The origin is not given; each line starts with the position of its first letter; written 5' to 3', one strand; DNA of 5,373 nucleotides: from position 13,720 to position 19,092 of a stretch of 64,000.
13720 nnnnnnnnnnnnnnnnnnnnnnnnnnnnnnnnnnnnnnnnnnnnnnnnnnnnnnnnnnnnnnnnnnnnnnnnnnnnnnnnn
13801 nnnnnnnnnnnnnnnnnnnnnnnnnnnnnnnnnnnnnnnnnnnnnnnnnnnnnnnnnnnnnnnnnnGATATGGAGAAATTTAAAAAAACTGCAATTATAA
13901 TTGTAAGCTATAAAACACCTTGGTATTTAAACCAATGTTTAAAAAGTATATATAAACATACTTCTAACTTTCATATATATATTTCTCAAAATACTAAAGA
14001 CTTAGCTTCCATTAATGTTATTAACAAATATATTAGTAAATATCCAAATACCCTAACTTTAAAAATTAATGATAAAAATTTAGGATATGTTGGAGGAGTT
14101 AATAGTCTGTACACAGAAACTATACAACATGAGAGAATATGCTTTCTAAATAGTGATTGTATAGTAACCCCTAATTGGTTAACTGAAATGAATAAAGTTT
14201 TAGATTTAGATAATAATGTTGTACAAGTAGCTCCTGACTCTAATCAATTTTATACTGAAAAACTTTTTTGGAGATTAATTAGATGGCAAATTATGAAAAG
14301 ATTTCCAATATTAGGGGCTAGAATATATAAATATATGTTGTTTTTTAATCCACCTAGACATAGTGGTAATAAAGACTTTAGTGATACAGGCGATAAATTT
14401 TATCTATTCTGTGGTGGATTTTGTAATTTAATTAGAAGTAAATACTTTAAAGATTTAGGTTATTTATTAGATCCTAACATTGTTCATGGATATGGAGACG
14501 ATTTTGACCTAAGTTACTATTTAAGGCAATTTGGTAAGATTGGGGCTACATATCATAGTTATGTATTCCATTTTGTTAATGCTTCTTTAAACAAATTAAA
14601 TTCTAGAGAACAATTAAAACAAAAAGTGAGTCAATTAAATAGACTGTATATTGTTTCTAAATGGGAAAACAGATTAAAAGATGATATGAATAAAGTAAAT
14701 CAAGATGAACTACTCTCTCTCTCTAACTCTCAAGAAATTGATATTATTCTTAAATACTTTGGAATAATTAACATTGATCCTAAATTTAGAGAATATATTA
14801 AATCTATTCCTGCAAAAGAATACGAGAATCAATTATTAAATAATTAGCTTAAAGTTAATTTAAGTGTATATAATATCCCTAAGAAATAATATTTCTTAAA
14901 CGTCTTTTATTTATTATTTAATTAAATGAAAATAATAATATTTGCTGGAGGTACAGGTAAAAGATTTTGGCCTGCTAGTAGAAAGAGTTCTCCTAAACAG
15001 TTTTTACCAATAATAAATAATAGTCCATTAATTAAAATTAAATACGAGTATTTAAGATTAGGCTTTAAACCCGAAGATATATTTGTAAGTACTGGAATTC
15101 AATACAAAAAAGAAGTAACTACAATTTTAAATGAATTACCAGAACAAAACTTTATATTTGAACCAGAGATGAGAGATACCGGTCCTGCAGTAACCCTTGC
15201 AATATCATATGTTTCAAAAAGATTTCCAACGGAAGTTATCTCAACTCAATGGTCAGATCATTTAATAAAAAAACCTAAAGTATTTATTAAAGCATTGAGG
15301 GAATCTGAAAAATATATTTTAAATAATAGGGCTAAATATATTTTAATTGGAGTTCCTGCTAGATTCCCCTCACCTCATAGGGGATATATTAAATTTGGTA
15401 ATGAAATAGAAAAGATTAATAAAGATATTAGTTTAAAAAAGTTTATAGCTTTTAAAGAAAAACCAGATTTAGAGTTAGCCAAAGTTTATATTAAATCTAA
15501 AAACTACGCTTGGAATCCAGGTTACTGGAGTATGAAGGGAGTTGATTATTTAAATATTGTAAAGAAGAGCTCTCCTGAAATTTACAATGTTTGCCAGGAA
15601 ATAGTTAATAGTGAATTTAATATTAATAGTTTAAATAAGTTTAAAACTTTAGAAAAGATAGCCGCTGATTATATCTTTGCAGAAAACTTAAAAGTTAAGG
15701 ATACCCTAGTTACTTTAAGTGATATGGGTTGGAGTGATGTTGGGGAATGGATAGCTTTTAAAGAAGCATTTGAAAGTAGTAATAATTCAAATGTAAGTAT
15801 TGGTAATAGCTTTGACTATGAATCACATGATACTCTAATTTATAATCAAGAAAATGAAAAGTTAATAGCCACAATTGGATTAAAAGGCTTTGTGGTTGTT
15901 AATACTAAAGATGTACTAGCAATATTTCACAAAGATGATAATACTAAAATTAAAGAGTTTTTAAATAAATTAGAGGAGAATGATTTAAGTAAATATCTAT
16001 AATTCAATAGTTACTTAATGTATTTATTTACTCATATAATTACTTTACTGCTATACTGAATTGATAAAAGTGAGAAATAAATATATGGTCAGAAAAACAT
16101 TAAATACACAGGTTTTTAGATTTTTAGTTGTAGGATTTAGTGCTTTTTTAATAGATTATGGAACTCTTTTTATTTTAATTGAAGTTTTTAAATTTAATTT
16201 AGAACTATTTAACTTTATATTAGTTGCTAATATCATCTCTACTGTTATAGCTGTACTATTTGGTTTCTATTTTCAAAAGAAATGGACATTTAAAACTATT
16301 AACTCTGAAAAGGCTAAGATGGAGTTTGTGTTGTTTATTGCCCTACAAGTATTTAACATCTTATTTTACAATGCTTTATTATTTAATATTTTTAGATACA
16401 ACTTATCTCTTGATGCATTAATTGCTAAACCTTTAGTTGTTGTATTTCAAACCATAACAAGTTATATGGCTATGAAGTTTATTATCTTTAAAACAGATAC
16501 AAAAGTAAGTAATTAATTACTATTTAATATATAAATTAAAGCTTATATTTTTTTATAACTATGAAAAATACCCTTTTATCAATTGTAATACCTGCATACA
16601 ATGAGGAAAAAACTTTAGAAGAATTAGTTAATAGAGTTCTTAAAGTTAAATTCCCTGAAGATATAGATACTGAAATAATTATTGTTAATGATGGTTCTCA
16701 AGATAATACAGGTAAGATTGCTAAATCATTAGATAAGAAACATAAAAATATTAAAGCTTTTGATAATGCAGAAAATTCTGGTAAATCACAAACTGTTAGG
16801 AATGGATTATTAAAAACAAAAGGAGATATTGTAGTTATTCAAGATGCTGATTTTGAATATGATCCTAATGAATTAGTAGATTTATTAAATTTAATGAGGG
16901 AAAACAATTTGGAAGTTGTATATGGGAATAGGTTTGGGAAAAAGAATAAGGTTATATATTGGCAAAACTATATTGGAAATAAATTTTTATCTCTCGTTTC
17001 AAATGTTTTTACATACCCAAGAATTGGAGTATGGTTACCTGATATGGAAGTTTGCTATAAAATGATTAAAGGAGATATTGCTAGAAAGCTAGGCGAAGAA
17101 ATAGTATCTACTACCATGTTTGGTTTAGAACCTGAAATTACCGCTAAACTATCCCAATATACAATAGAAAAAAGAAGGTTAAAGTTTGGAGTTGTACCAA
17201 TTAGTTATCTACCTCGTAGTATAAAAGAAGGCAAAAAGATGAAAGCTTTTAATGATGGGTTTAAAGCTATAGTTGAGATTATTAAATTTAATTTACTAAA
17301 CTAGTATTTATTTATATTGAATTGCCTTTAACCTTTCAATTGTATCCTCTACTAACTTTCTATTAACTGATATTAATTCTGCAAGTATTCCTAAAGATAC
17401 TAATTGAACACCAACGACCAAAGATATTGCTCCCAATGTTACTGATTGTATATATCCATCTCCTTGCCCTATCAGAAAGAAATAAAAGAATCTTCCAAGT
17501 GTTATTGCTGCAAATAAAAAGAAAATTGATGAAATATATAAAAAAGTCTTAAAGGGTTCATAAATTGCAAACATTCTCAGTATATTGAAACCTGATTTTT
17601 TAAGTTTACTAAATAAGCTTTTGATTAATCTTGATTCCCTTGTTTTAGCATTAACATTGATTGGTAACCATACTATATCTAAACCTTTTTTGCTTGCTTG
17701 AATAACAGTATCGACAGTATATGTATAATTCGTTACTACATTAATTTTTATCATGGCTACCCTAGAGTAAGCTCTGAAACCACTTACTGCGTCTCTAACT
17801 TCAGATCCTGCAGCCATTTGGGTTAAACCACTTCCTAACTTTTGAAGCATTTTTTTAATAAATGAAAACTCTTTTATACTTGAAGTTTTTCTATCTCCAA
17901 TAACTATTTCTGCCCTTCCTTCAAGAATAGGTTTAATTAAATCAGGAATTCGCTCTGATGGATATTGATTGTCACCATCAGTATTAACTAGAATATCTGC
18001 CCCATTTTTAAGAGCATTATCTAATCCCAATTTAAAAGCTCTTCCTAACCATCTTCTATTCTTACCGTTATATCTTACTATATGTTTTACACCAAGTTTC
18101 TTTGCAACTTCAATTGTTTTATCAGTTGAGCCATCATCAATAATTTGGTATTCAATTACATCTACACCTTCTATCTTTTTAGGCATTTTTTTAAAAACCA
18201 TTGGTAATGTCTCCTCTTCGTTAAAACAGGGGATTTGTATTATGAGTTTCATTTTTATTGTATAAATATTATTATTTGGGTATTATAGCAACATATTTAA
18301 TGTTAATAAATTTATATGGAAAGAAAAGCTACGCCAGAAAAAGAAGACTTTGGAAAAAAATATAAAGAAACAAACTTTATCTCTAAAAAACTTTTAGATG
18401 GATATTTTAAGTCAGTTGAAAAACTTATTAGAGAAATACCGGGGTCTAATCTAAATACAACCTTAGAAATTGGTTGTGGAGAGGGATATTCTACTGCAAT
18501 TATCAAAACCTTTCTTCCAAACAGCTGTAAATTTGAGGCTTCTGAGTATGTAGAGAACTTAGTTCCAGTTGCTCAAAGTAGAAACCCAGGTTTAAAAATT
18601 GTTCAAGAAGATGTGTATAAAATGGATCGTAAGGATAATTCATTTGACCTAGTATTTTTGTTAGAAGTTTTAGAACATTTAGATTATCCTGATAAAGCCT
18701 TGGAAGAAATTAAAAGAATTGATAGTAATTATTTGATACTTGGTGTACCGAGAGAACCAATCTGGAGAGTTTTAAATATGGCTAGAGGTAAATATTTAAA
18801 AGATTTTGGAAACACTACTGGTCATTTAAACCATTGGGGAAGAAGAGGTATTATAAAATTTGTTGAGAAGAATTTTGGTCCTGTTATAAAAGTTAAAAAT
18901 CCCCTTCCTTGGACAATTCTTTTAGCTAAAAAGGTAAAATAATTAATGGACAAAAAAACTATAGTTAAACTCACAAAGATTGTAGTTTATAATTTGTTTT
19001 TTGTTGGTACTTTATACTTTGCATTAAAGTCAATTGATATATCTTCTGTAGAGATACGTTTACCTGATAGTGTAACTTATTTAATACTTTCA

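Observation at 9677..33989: A roughly 24-kb envelope-glycan island built around polyprenyl-phosphate-sugar donors and several GT-C-like membrane transferases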

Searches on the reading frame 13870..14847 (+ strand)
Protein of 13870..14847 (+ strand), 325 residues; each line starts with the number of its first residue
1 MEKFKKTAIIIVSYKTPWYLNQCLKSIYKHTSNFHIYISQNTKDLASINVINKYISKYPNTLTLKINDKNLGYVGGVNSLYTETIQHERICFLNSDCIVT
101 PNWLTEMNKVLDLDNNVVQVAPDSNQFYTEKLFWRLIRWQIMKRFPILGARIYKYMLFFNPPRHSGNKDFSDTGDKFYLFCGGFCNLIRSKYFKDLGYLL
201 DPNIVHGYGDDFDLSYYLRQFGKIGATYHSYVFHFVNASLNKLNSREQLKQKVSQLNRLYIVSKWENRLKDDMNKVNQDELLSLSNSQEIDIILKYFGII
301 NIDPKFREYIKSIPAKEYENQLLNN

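Call 3: search_protein_families(library=pfam, proteins=[window:13870-14847:+], max_evalue=0.01)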
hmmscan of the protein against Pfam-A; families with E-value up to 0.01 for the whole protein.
window:13870-14847:+ (325 aa): 2 families
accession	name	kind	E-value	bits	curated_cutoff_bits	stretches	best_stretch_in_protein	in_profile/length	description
PF13641.12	Glyco_tranf_2_3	-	1e-12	49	27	1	7-258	3-226/230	Glycosyltransferase like family 2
PF00535.33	Glycos_transf_2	-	2.4e-10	41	23.3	1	9-152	2-132/168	Glycosyl transferase family 2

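Call 37: search_protein_families(library=ncbifam, proteins=[window:13870-14847:+], max_evalue=0.00001)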
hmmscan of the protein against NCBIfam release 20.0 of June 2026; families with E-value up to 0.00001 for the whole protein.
window:13870-14847:+ (325 aa): 0 families

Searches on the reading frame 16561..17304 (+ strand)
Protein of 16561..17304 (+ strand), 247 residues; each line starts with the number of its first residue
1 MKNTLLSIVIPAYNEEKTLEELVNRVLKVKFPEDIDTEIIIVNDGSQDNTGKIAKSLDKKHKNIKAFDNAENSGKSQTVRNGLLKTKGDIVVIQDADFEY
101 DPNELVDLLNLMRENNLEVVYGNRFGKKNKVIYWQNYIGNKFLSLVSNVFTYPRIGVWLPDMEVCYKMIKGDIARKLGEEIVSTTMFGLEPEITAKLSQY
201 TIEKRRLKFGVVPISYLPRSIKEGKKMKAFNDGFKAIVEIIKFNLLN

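Call 3: search_protein_families(library=pfam, proteins=[window:16561-17304:+], max_evalue=0.01)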
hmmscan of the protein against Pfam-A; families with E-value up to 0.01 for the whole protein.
window:16561-17304:+ (247 aa): 4 families
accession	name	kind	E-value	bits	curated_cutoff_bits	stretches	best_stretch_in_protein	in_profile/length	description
PF00535.33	Glycos_transf_2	-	1.5e-33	116.5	23.3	1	7-176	1-166/168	Glycosyl transferase family 2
PF13641.12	Glyco_tranf_2_3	-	6.3e-11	43.2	27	1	6-127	3-126/230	Glycosyltransferase like family 2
PF10111.15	Glyco_tranf_2_2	-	1.1e-07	32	27.3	1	7-117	1-111/276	Glycosyltransferase like family 2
PF13506.12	Glyco_transf_21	-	0.00045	20.2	21.7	1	75-150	18-91/174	Glycosyl transferase family 21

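Call 37: search_protein_families(library=ncbifam, proteins=[window:16561-17304:+], max_evalue=0.00001)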
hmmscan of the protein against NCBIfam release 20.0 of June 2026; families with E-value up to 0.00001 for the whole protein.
window:16561-17304:+ (247 aa): 22 families
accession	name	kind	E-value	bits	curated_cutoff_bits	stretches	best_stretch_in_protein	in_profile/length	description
TIGR03937.1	PgaC_IcaA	equivalog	1e-22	80.7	422.3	1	4-123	45-162/407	poly-beta-1,6-N-acetyl-D-glucosamine synthase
TIGR04182.1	glyco_TIGR04182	equivalog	1.2e-21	77.4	325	1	7-243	3-217/293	S-layer glycoprotein N-glycosyltransferase AglJ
NF007482.0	PRK10073.1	equivalog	1.7e-18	66.8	423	1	3-123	5-121/334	glycosyltransferase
NF047588.1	GlcsyltransPgfSStrep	equivalog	4.5e-16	59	500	1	6-130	3-127/308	glycosyltransferase PgfS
NF007986.1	PRK10714.1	equivalog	2.6e-15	56.2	529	1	6-127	8-129/316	undecaprenyl-phosphate 4-deoxy-4-formamido-L-arabinose transferase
NF047683.1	TeichurnBiosyTuaG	equivalog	4.2e-15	56.1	400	1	3-119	5-118/252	teichuronic acid biosynthesis protein TuaG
NF041875.1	EPS_EpsD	equivalog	1.9e-14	53.8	370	1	6-123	1-115/325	exopolysaccharide biosynthesis glycosyltransferase EpsD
NF010496.0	PRK13915.1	equivalog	1.7e-13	50.3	262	1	4-109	31-139/307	glucosyl-3-phosphoglycerate synthase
TIGR04283.1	glyco_like_mftF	equivalog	8.6e-13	48.4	182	1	6-137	1-123/221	TIGR04283 family arsenosugar biosynthesis glycosyltransferase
NF050050.1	ProtGlycPglI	equivalog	1.3e-11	44.4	500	1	5-132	3-127/306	GalNAc(5)-diNAcBac-PP-undecaprenol beta-1,3-glucosyltransferase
TIGR03111.1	glyc2_xrt_Gpos1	hypoth_equivalog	3e-10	39.5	363.95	1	6-122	51-167/439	TIGR03111 family XrtG-associated glycosyltransferase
NF041391.1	DPhHxTase_Halo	equivalog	4.6e-10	38.8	375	1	12-154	3-134/213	dolichyl-phosphate hexose transferase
TIGR03469.1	HpnB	hypoth_equivalog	7.1e-10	38.5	379.25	1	7-120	47-168/386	hopene-associated glycosyltransferase HpnB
NF058614.1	PPMAGASynPpgS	equivalog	2.4e-09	37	370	1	8-130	4-119/226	polyprenyl-phospho-N-acetylgalactosaminyl synthase PpgS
NF038302.1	EPS_HpsE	equivalog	3e-09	36.3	300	1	6-122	3-121/307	hormogonium polysaccharide biosynthesis glycosyltransferase HpsE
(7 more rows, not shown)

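Call 62: search_solved_structures(query=window:16561-17304:+, max_evalue=0.00001)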
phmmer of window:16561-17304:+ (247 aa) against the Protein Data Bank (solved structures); distinct sequences matched with E-value up to 0.00001: 24.
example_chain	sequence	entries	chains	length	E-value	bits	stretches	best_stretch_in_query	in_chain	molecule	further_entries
5mlz_A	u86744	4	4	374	3.1e-16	62.9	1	5-137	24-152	Dolichol monophosphate mannose synthase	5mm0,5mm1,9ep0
5eke_A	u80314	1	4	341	5e-16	62.2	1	6-143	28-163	Uncharacterized glycosyltransferase sll0501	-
5ekp_C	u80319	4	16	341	5e-16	62.2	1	6-143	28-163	Uncharacterized glycosyltransferase sll0501 | Glycosyltransferase sll0501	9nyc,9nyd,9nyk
9nye_A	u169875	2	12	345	5.1e-16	62.1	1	6-143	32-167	Glycosyltransferase sll0501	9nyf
6p61_A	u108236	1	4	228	6.1e-11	45.5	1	5-111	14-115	Glycosyltransferase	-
9hwj_A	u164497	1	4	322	5.7e-10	42.4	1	6-120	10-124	Undecaprenyl-phosphate 4-deoxy-4-formamido-L-arabinose transferase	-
2z87_A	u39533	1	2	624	1.6e-09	40.9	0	6-133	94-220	Chondroitin synthase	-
2z86_A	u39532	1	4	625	1.6e-09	40.9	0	6-133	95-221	Chondroitin synthase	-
8vh7_A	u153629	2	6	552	2.7e-09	40.2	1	3-115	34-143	Heparosan synthase B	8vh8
8viw_A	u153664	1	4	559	2.7e-09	40.1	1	3-115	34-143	Heparosan synthase B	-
5tze_C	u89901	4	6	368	3.1e-09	40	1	6-120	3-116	Glycosyl transferase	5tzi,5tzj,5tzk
6h1j_A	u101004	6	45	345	4.7e-09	39.3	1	6-128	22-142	Probable ss-1,3-N-acetylglucosaminyltransferase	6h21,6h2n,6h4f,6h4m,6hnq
9bhc_C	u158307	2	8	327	5.8e-09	39.1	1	6-120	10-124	Undecaprenyl-phosphate 4-deoxy-4-formamido-L-arabinose transferase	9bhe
5tz8_A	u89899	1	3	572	5.9e-09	39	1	6-120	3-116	Glycosyl transferase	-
8vxh_A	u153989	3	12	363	6.7e-09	38.9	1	6-120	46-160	Undecaprenyl-phosphate 4-deoxy-4-formamido-L-arabinose transferase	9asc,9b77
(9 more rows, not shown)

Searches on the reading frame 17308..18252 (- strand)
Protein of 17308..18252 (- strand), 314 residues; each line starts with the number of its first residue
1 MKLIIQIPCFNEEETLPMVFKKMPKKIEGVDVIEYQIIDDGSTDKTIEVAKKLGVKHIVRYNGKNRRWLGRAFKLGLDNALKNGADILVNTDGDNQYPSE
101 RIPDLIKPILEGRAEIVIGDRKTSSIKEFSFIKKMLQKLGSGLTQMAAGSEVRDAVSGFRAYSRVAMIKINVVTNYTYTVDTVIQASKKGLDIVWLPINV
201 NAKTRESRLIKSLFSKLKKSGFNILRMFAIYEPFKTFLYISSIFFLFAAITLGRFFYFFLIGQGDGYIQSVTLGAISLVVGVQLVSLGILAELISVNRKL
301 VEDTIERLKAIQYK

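Call 3: search_protein_families(library=pfam, proteins=[window:17308-18252:-], max_evalue=0.01)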
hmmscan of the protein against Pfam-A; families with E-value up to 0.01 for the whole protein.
window:17308-18252:- (314 aa): 1 family
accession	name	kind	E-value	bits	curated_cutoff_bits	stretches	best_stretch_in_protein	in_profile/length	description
PF00535.33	Glycos_transf_2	-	6.9e-21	75.3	23.3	1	7-168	4-165/168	Glycosyl transferase family 2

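Call 37: search_protein_families(library=ncbifam, proteins=[window:17308-18252:-], max_evalue=0.00001)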
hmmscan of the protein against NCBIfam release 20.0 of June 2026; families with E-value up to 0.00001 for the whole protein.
window:17308-18252:- (314 aa): 7 families
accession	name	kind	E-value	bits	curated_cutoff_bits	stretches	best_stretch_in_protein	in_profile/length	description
TIGR04182.1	glyco_TIGR04182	equivalog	1.7e-25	90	325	1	4-298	3-286/293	S-layer glycoprotein N-glycosyltransferase AglJ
NF047588.1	GlcsyltransPgfSStrep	equivalog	8.5e-19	67.9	500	1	1-294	1-287/308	glycosyltransferase PgfS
NF041391.1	DPhHxTase_Halo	equivalog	8.5e-19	67.4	375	1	9-209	3-192/213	dolichyl-phosphate hexose transferase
NF058614.1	PPMAGASynPpgS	equivalog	1e-11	44.7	370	1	5-175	4-170/226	polyprenyl-phospho-N-acetylgalactosaminyl synthase PpgS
NF007986.1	PRK10714.1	equivalog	6.7e-11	41.7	529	1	2-295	7-294/316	undecaprenyl-phosphate 4-deoxy-4-formamido-L-arabinose transferase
TIGR04283.1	glyco_like_mftF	equivalog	3.1e-06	26.9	182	1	5-64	3-60/221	TIGR04283 family arsenosugar biosynthesis glycosyltransferase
NF010496.0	PRK13915.1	equivalog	9.3e-06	24.9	262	0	5-110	35-143/307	glucosyl-3-phosphoglycerate synthase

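Call 61: search_solved_structures(query=window:17308-18252:-, max_evalue=0.00001)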
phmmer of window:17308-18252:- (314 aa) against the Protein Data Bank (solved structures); distinct sequences matched with E-value up to 0.00001: 7.
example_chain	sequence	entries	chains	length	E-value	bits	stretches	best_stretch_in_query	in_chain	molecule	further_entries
5mlz_A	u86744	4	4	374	2.9e-15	59.6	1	1-216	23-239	Dolichol monophosphate mannose synthase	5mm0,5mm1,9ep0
9hwj_A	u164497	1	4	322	1e-08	38.1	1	2-167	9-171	Undecaprenyl-phosphate 4-deoxy-4-formamido-L-arabinose transferase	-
9bhc_C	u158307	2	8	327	1e-08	38.1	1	2-166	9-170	Undecaprenyl-phosphate 4-deoxy-4-formamido-L-arabinose transferase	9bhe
8vxh_A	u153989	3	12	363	1.4e-08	37.6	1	2-166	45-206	Undecaprenyl-phosphate 4-deoxy-4-formamido-L-arabinose transferase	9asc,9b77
5eke_A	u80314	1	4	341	3.9e-06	29.7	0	2-294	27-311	Uncharacterized glycosyltransferase sll0501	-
5ekp_C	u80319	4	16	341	8.3e-06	28.6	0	2-294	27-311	Uncharacterized glycosyltransferase sll0501 | Glycosyltransferase sll0501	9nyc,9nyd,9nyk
9nye_A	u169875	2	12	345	8.7e-06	28.5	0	2-294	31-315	Glycosyltransferase sll0501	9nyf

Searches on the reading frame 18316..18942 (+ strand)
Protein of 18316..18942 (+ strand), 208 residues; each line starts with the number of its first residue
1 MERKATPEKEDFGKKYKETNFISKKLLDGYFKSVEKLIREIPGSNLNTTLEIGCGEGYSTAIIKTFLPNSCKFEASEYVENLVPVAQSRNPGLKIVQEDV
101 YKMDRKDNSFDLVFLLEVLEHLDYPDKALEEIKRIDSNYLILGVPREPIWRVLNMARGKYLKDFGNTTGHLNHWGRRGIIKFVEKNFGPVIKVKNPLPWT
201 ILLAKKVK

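Call 4: search_protein_families(library=pfam, proteins=[window:18316-18942:+], max_evalue=0.01)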
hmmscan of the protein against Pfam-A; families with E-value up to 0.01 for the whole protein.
window:18316-18942:+ (208 aa): 7 families
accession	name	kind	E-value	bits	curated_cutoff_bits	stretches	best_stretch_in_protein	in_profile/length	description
PF08241.18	Methyltransf_11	-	1.6e-15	58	21.2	1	50-135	1-86/95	Methyltransferase domain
PF13649.12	Methyltransf_25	-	1.7e-11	45.1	27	1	50-135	2-92/97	Methyltransferase domain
PF13489.12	Methyltransf_23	-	3.1e-10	40.5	27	1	44-147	21-121/164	Methyltransferase domain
PF08242.18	Methyltransf_12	-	6.4e-09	36.9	30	1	50-134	1-90/98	Methyltransferase domain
PF13847.12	Methyltransf_31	-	2e-08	34.5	27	1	47-136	5-101/145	Methyltransferase domain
PF07021.18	MetW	-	5.6e-07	29.8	21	1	33-152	6-117/193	Methionine biosynthesis protein MetW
PF01135.25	PCMT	-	0.002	18.4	20.3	1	48-88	76-116/210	Protein-L-isoaspartate(D-aspartate) O-methyltransferase (PCMT)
